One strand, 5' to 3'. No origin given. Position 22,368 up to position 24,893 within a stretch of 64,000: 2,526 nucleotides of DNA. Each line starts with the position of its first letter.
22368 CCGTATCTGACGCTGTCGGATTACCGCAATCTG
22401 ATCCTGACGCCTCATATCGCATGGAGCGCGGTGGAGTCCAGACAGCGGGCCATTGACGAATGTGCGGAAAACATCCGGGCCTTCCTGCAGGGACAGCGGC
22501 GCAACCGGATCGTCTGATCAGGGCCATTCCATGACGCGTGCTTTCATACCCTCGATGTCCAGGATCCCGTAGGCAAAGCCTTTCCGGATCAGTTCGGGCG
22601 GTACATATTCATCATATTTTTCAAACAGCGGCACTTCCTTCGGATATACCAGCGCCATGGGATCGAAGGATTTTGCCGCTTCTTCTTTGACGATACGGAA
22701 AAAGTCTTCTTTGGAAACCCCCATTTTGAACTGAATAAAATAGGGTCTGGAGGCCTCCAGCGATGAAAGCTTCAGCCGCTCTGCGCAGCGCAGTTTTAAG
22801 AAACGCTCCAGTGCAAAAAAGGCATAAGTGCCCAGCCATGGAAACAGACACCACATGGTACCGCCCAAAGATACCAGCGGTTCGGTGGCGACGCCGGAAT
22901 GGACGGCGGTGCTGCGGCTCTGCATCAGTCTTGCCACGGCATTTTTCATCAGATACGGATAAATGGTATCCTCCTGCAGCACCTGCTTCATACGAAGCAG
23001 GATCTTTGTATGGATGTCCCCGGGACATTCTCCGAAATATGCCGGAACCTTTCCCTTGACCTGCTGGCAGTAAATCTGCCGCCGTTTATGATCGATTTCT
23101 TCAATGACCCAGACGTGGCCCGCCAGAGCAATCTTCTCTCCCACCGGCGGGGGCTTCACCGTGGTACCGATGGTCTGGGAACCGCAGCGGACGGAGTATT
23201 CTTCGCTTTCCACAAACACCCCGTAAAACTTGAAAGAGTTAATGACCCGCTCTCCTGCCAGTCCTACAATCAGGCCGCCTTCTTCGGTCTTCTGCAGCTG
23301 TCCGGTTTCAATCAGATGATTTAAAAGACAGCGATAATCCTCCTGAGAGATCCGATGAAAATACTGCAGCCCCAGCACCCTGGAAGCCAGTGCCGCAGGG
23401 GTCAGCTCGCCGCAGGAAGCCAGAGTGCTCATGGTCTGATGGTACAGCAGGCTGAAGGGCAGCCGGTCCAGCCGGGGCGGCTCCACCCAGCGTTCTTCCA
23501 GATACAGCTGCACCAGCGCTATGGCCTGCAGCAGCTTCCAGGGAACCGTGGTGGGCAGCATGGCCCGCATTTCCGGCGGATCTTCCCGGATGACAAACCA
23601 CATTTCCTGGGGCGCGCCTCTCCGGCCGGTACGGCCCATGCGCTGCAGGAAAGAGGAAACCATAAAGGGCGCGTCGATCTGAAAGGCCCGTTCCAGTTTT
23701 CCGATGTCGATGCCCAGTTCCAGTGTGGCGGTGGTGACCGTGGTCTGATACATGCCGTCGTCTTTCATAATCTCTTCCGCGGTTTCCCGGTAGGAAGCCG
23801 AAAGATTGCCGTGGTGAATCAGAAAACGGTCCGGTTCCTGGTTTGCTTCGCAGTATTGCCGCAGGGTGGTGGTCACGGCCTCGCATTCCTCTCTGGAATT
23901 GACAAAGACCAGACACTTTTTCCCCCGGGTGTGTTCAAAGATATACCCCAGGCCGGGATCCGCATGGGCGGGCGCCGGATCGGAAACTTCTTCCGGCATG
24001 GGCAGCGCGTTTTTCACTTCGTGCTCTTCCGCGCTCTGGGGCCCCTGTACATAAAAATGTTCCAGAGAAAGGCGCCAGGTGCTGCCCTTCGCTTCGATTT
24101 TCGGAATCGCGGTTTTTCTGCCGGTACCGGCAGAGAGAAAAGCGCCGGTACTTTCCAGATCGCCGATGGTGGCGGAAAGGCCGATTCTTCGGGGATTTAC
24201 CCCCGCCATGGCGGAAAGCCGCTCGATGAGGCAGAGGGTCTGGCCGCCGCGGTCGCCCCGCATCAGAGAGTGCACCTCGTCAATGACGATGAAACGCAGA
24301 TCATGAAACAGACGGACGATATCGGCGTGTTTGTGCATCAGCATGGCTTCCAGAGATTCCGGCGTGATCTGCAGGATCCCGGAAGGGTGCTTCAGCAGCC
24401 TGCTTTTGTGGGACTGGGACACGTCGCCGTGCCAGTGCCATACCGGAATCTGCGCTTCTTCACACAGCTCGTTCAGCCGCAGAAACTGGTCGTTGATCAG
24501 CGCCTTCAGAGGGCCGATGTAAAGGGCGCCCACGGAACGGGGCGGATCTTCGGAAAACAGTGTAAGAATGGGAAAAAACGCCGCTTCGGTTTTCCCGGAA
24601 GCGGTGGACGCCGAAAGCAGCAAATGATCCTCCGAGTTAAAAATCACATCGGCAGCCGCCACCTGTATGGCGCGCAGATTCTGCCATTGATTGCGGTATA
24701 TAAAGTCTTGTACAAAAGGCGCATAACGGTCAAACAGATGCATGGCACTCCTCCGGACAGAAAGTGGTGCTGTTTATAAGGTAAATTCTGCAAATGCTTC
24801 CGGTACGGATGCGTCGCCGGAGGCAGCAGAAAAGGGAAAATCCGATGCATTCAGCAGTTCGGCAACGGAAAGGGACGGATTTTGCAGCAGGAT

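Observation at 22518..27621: TerB - P-loop ATPase - DEVH helicase operon matching the Shango anti-phage architecture, next to the replication origin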

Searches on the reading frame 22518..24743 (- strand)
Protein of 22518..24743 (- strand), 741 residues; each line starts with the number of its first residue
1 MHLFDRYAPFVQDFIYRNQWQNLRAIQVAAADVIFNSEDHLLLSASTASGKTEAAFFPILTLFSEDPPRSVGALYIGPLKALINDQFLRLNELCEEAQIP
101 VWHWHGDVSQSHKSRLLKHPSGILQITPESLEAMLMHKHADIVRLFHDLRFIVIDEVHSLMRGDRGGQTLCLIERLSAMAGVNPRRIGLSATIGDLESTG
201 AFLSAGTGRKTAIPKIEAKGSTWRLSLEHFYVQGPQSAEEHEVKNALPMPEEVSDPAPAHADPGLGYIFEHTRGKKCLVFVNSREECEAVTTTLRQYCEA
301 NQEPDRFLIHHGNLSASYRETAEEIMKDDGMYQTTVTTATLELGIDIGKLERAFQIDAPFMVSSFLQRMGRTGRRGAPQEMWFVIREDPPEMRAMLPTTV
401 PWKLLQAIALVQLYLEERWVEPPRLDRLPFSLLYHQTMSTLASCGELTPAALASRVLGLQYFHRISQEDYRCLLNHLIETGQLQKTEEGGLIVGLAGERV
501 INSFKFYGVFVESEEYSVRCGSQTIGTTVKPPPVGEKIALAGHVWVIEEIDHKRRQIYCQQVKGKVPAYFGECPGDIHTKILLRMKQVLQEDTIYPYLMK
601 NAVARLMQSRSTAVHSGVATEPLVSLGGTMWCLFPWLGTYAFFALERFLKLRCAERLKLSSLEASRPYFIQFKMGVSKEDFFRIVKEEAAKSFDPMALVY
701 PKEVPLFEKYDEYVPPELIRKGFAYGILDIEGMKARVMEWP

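Call 3: search_protein_families(library=pfam, proteins=[window:22518-24743:-], max_evalue=0.01)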
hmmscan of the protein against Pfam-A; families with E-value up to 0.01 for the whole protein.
window:22518-24743:- (741 aa): 4 families
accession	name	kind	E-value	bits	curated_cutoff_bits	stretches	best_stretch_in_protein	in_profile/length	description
PF00270.35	DEAD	-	8.8e-27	94.3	26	1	25-194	2-161/167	DEAD/DEAH box helicase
PF00271.37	Helicase_C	-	7.5e-17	62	23.5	1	268-376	9-110/110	Helicase conserved C-terminal domain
PF04851.21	ResIII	-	1.2e-05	25.7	22.5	1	22-193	11-162/164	Type III restriction enzyme, res subunit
PF22590.2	Cas3-like_C_2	-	8.3e-05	23.3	27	1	274-375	2-104/106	CRISPR-associated nuclease/helicase Cas3, C-terminal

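Call 4: search_protein_families(library=padloc, proteins=[window:22518-24743:-], max_evalue=0.01)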
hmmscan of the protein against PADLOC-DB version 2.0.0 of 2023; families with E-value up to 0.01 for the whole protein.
window:22518-24743:- (741 aa): 54 families (the best 25 are shown)
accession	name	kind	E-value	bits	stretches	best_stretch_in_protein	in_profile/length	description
PDLC03960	SngC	-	9.4e-275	911.9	1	3-735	5-715/720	-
PDLC02503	BrxHI|BrxHII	-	1.2e-122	408.6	1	2-735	3-686/698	BrxHI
PDLC02501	BrxHI|BrxHII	-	2.4e-74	249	2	1-212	1-213/925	BrxHI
PDLC02897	DpdJ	-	7.3e-27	91.6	1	27-479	104-541/1570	DpdJ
PDLC00037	DruE3|DruE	-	1.1e-16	57.8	2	27-199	106-305/2055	SNF2 family N-terminal domain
PDLC02896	DpdJ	-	1.8e-16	57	3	115-208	331-424/1487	DpdJ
PDLC01761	Cas3b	-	5.3e-16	56.5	2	13-126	211-304/705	-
PDLC00035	DruE3|DruE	-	1.1e-13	47.9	2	26-199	106-309/1460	SNF2 family N-terminal domain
PDLC00036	DruE3|DruE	-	1.2e-13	47.1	2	33-208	103-304/2023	SNF2 family N-terminal domain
PDLC00192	HamB1|HamB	-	5e-12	42.3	1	24-193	270-434/1104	DEAD-box helicase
PDLC00013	DruE1|DruE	-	5.1e-12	42.5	2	27-96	96-173/1776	SNF2 family N-terminal domain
PDLC01252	Cas3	-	1.6e-11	42.2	1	41-394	2-307/324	CAS-I; effector_G3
PDLC02864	DpdF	-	3.5e-11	40.6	2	267-386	227-339/610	DpdF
PDLC03928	PsyrT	-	3.8e-11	40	2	19-159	19-153/689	-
PDLC02570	DrmA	-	1.3e-10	38.3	1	270-375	521-625/851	DrmA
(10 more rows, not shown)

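Call 5: search_protein_families(library=ncbifam, proteins=[window:22518-24743:-], max_evalue=0.01)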
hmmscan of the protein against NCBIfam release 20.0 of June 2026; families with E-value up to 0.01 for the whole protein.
window:22518-24743:- (741 aa): 28 families (the best 25 are shown)
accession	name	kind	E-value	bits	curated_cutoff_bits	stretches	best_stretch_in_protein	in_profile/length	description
TIGR04121.1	DEXH_lig_assoc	equivalog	8.4e-59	199.1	850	1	11-571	3-543/804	ligase-associated DNA damage response DEXH box helicase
NF010338.0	PRK13767.1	equivalog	7.1e-49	166.8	849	1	3-375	15-385/877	ATP-dependent helicase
TIGR03817.1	DECH_helic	hypoth_equivalog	3.7e-34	118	874.1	1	24-389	38-387/742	helicase/secretion neighborhood putative DEAH-box helicase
NF007284.0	PRK09751.1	equivalog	3e-30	104.3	1496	2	3-205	11-229/1538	ATP-dependent helicase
NF041067.1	DpdJ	equivalog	5.4e-13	47.5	800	2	115-209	324-418/1482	protein DpdJ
NF002654.0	PRK02362.1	equivalog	2.4e-12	46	887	1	22-300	23-269/739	ATP-dependent DNA helicase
TIGR00614.1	recQ_fam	subfamily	2.6e-12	46.3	219.8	2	266-381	218-326/470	RecQ family ATP-dependent DNA helicase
NF001308.0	PRK00254.1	equivalog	1.5e-11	43.2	1216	1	38-205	39-191/720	ATP-dependent DNA helicase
NF008394.0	PRK11192.1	equivalog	1.7e-11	43.6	507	1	268-377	241-343/441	ATP-dependent RNA helicase SrmB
NF008744.0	PRK11776.1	equivalog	2.9e-11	42.6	524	2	265-377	233-338/460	ATP-dependent RNA helicase DbpA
NF053631.1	RNA_helic_CshA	equivalog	1e-10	41.1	646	2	15-160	14-153/434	degradosome RNA helicase CshA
NF053711.1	RNA_heli_RhlE1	exception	2.5e-10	39.7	750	1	268-381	238-344/434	RNA helicase RhlE1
NF002251.0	PRK01172.1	equivalog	4.5e-10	38.4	891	1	26-206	26-192/674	ATP-dependent DNA helicase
TIGR01389.1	recQ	equivalog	1.3e-09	37.1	640.2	1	267-385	218-328/591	DNA helicase RecQ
TIGR02621.3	cas3_GSU0051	exception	5.3e-09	35.5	400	1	152-390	171-392/854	type I-G CRISPR-associated helicase/endonuclease Cas3g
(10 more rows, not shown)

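Call 24: search_solved_structures(query=window:22518-24743:-, max_evalue=0.001)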
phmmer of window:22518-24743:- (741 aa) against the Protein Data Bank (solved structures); distinct sequences matched with E-value up to 0.001: 64 (the best 60 are shown).
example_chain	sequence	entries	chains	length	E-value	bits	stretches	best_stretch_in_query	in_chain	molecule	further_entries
5v9x_A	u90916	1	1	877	1.6e-24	89.3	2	37-208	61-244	ATP-dependent DNA helicase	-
7lhl_A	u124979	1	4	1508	7.8e-24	87.1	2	37-208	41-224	ATP-dependent DNA helicase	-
6znp_A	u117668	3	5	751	9.5e-22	80.2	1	40-384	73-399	Uncharacterized ATP-dependent helicase YprA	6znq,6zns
8alz_B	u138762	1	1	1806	1.4e-18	69.7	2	21-203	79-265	Activating signal cointegrator 1 complex subunit 3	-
6qv3_A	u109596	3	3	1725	1e-16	63.6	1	18-204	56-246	Pre-mRNA splicing helicase-like protein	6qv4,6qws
5m59_A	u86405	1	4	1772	1.1e-16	63.4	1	18-204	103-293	Pre-mRNA splicing helicase-like protein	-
6qdv_B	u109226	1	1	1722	1.3e-15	59.9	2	14-203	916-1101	U5 small nuclear ribonucleoprotein 200 kDa helicase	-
4f91_B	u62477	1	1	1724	1.4e-15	59.9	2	14-203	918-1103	U5 small nuclear ribonucleoprotein 200 kDa helicase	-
4f92_B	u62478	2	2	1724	1.4e-15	59.9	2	14-203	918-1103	U5 small nuclear ribonucleoprotein 200 kDa helicase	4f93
5urj_A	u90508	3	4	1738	1.4e-15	59.8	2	14-203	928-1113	U5 small nuclear ribonucleoprotein 200 kDa helicase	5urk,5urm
4kit_B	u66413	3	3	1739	1.4e-15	59.8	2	14-203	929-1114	U5 small nuclear ribonucleoprotein 200 kDa helicase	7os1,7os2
6s8q_B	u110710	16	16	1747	1.4e-15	59.8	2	14-203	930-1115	U5 small nuclear ribonucleoprotein 200 kDa helicase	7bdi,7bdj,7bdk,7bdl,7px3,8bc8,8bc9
6s9i_B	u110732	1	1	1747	1.8e-15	59.4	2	14-203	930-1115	U5 small nuclear ribonucleoprotein 200 kDa helicase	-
3jcr_C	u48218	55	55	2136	3.7e-15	58.4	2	14-203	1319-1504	hBrr2 | U5 small nuclear ribonucleoprotein 200 kDa helicase | Brr2, U5 small nuclear ribonucleoprotein 200 kDa helicase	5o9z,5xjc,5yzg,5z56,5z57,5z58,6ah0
6s8o_B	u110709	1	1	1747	9e-15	57.1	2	14-202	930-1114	U5 small nuclear ribonucleoprotein 200 kDa helicase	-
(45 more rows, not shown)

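Call 27: find_encoding_contigs(protein=window:22518-24743:-, flank=10000, max_places=8)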
Protein window:22518-24743:- (741 aa): no gene with exactly this product is on record in the collection.

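Call 28: find_homologous_proteins(query=window:22518-24743:-, max_evalue=1e-10)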
Query window:22518-24743:- (741 aa): 8000 proteins with E <= 1e-10 among 8000 candidates; the best 120 are listed.
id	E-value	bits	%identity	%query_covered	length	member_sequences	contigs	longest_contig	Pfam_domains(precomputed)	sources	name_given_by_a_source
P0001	0.0e+0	1716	100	100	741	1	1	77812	PF00270.36,PF00271.38,PF04851.22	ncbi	-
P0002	0.0e+0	1708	99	100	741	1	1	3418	PF00270.36,PF00271.38,PF04851.22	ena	-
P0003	0.0e+0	1701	99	100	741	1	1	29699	PF00270.36,PF00271.38,PF04851.22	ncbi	-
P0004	0.0e+0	1689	98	100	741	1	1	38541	PF00270.36,PF00271.38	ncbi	-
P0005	0.0e+0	1448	83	100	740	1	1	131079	PF00270.36,PF00271.38,PF04851.22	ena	-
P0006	0.0e+0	1397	80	100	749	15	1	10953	PF00270.36,PF00271.38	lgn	-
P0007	0.0e+0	1389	80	100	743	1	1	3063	PF00270.36,PF00271.38,PF04851.22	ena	-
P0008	0.0e+0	1389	79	100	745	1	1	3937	PF00270.36,PF00271.38,PF04851.22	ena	-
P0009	0.0e+0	1387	79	100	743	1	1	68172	PF00270.36,PF00271.38,PF04851.22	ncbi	-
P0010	0.0e+0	1386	79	100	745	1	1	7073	PF00270.36,PF00271.38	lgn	-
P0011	0.0e+0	1385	79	100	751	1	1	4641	PF00270.36,PF00271.38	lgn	-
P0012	0.0e+0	1384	79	100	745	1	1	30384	PF00270.36,PF00271.38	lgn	-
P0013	0.0e+0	1383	79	100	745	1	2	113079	PF00270.36,PF00271.38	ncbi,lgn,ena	-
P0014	0.0e+0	1383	79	100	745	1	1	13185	PF00270.36,PF00271.38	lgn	-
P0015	0.0e+0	1382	79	100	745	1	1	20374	PF00270.36,PF00271.38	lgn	-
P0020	0.0e+0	1381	79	100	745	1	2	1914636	PF00270.36,PF00271.38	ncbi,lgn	ncbi:MAG: DEAD/DEAH box helicase [Clostridia bacterium]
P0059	0.0e+0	1373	78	100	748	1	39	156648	PF00270.36,PF00271.38,PF22590.3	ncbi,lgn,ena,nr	ncbi:MAG TPA: DEAD/DEAH box helicase [Candidatus Onthovicinus excrementipullorum]|nr:DEAD/DEAH box h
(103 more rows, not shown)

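Call 32: find_encoding_contigs(protein=P0020, flank=10000, max_places=3)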
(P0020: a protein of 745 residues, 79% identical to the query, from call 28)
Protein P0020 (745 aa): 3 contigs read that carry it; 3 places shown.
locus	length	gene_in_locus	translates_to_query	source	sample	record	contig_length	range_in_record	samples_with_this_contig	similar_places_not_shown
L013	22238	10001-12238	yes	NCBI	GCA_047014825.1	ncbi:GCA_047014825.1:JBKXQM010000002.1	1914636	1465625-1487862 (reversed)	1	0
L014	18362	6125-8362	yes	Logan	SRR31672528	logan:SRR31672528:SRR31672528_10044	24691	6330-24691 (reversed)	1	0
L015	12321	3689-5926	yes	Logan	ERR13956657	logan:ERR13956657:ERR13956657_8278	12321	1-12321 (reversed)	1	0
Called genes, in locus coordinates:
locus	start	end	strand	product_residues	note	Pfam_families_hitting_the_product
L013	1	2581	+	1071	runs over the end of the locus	PF00069:Pkinase, PF07714:PK_Tyr_Ser-Thr, PF03109:ABC1 (weak), PF03793:PASTA (weak), PF14903:WG_beta_rep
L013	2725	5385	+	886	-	PF00069:Pkinase, PF07714:PK_Tyr_Ser-Thr, PF03109:ABC1 (weak), PF03793:PASTA, PF18998:Flg_new_2, PF13306:LRR_5, PF13855:LRR_8 (faint), PF13306:LRR_5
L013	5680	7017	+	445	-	PF04389:Peptidase_M28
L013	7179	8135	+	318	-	PF13208:TerB_N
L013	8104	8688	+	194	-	PF15615:TerB_C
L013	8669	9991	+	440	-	PF10923:BrxC_BrxD, PF13191:AAA_16 (weak)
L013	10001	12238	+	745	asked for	PF00270:DEAD, PF00271:Helicase_C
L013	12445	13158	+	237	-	PF00072:Response_reg, PF04397:LytTR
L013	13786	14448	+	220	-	PF14501:HATPase_c_5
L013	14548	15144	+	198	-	PF04647:AgrB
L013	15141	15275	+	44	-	-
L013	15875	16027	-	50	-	-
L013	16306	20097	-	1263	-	-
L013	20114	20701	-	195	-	PF00027:cNMP_binding (weak)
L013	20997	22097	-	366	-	PF00589:Phage_integrase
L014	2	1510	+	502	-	?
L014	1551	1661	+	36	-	-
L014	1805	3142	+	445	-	PF04389:Peptidase_M28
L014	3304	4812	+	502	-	PF13208:TerB_N, PF15615:TerB_C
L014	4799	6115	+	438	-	PF10923:BrxC_BrxD, PF13191:AAA_16 (weak)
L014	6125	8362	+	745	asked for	PF00270:DEAD, PF00271:Helicase_C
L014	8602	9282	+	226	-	PF00072:Response_reg, PF04397:LytTR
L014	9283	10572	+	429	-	PF14501:HATPase_c_5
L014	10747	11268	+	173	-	PF04647:AgrB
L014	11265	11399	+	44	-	-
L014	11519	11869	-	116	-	PF05067:Mn_catalase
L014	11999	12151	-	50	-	-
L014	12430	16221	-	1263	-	-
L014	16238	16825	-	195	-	PF00027:cNMP_binding (weak)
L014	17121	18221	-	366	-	PF00589:Phage_integrase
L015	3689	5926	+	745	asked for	PF00270:DEAD, PF00271:Helicase_C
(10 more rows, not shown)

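Call 33: find_encoding_contigs(protein=P0005, flank=10000, max_places=3)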
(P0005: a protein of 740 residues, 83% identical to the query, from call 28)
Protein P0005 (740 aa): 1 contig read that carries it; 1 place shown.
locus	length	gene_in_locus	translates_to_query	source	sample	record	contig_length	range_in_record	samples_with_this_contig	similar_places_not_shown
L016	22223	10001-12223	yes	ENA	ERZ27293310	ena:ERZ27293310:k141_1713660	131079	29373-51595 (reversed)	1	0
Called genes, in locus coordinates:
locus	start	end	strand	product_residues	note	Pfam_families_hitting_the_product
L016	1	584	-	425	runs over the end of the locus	PF02403:Seryl_tRNA_N, PF00587:tRNA-synt_2b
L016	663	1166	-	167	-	PF14584:DUF4446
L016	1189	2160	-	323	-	PF02195:ParB_N, PF17762:HTH_ParB, PF23552:ParB_C (weak)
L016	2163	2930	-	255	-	PF00142:Fer4_NifH, PF01656:CbiA, PF02374:ArsA_ATPase (weak), PF06564:CBP_BcsQ, PF09140:MipZ (weak), PF10609:ParA, PF13614:AAA_31, PF09140:MipZ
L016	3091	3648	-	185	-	-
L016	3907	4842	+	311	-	PF00561:Abhydrolase_1, PF12697:Abhydrolase_6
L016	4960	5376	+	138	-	-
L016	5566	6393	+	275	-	PF18937:DUF5685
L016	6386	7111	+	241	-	PF00226:DnaJ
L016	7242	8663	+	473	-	PF13208:TerB_N, PF15615:TerB_C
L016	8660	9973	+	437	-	PF10923:BrxC_BrxD, PF01637:ATPase_2 (faint)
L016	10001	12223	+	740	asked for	PF00270:DEAD, PF04851:ResIII (faint), PF00271:Helicase_C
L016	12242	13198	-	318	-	PF00389:2-Hacid_dh, PF00670:AdoHcyase_NAD (faint), PF02826:2-Hacid_dh_C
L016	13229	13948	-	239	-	PF02527:GidB, PF13847:Methyltransf_31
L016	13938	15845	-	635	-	PF01134:GIDA, PF07992:Pyr_redox_2 (weak), PF12831:FAD_oxidored (weak), PF21680:GIDA_C_1st, PF13932:SAM_GIDA_C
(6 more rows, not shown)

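Call 34: find_encoding_contigs(protein=P0059, flank=10000, max_places=3)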
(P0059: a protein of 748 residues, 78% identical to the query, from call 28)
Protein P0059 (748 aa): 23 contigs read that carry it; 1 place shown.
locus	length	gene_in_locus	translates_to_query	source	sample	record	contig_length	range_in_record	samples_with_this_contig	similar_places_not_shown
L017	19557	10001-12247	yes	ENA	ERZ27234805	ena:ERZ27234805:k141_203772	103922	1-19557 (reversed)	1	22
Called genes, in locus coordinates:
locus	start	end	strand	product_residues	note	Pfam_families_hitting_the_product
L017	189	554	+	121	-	PF03551:PadR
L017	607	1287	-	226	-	PF00027:cNMP_binding, PF13545:HTH_Crp_2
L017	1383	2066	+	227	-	PF00037:Fer4 (weak), PF12797:Fer4_2 (weak), PF12837:Fer4_6, PF13237:Fer4_10, PF14697:Fer4_21, PF12838:Fer4_7, PF13187:Fer4_9 (weak), PF27217:AF_0155, +2 more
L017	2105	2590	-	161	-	PF11391:DUF2798 (faint)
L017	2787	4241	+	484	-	PF01120:Alpha_L_fucos, PF14871:GHL6 (weak)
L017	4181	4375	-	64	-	-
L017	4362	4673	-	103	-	-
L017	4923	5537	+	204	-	-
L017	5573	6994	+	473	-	PF00239:Resolvase, PF07508:Recombinase, PF13408:Zn_ribbon_recom (weak)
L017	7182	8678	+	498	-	PF13208:TerB_N, PF15615:TerB_C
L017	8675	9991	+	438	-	PF10923:BrxC_BrxD, PF13191:AAA_16 (weak)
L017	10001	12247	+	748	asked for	PF00270:DEAD, PF00271:Helicase_C, PF22590:Cas3-like_C_2 (faint)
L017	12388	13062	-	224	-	PF03372:Exo_endo_phos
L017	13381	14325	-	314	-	PF02899:Phage_int_SAM_1, PF00589:Phage_integrase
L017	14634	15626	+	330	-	PF07478:Dala_Dala_lig_C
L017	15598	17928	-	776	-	PF01637:ATPase_2 (weak), PF13191:AAA_16 (faint)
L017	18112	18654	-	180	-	PF05067:Mn_catalase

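Call 53: predict_structure(alignment_id=A1)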
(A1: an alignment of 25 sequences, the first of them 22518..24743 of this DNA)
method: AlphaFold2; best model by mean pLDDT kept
length: 741 residues; sequences in the alignment: 25
mean_pLDDT: 54.5   pTM: 0.35
mean pLDDT of the five models: 54.5, 46.3, 44.8, 44.0, 43.3
residues with pLDDT >= 90: 26; 70-90: 177; 50-70: 235; < 50: 303
segments of 3 or more residues with pLDDT < 50: 1-25, 45-50, 216-272, 280-286, 310-319, 334-400, 418-466, 483-486, 488-515, 534-545, 560-576, 596-601, 705-711
pLDDT, mean of each block of 10 residues (from residue 1): 37 38 50 68 52 68 83 80 54 72 78 84 86 79 90 74 62 88 80 60 70 49 22 25 28 29 33 52 48 61 60 44 59 40 23 24 22 26 22 37 55 47 27 28 28 30 44 62 45 24 22 45 53 44 49 63 30 42 76 57 63 72 75 70 81 87 58 85 90 77 46 59 62 80 64
secondary structure, 60 per line:
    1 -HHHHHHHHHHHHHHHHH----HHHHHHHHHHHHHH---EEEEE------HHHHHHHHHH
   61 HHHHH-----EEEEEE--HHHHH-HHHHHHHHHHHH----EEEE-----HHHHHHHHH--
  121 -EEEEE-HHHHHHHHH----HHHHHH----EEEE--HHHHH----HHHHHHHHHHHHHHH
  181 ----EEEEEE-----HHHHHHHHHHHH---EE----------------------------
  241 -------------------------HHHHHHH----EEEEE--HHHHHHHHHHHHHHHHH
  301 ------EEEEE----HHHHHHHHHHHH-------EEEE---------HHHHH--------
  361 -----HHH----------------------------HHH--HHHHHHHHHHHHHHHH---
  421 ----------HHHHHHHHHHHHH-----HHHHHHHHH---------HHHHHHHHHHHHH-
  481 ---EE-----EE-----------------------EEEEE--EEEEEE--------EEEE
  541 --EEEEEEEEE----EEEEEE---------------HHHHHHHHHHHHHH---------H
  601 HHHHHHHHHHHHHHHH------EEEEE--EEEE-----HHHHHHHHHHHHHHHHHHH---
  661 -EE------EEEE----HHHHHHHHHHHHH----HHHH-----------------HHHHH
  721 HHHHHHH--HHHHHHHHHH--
elements in order (helices of 4 or more, strands of 3 or more residues): H2-18 H23-36 E40-44 H51-65 E71-76 H79-83 H85-96 E101-104 H110-118 E122-126 H128-136 H141-146 E151-154 H157-161 H166-180 E185-190 H196-207 H266-272 E277-281 H284-300 E307-311 H316-327 E335-338 H348-352 H402-417 H431-443 H449-457 H467-479 E516-520 E523-528 E537-540 E543-551 E556-561 H577-590 H600-616 E623-627 E630-633 H639-657 E670-673 H678-690 H695-698 H716-727 H730-739
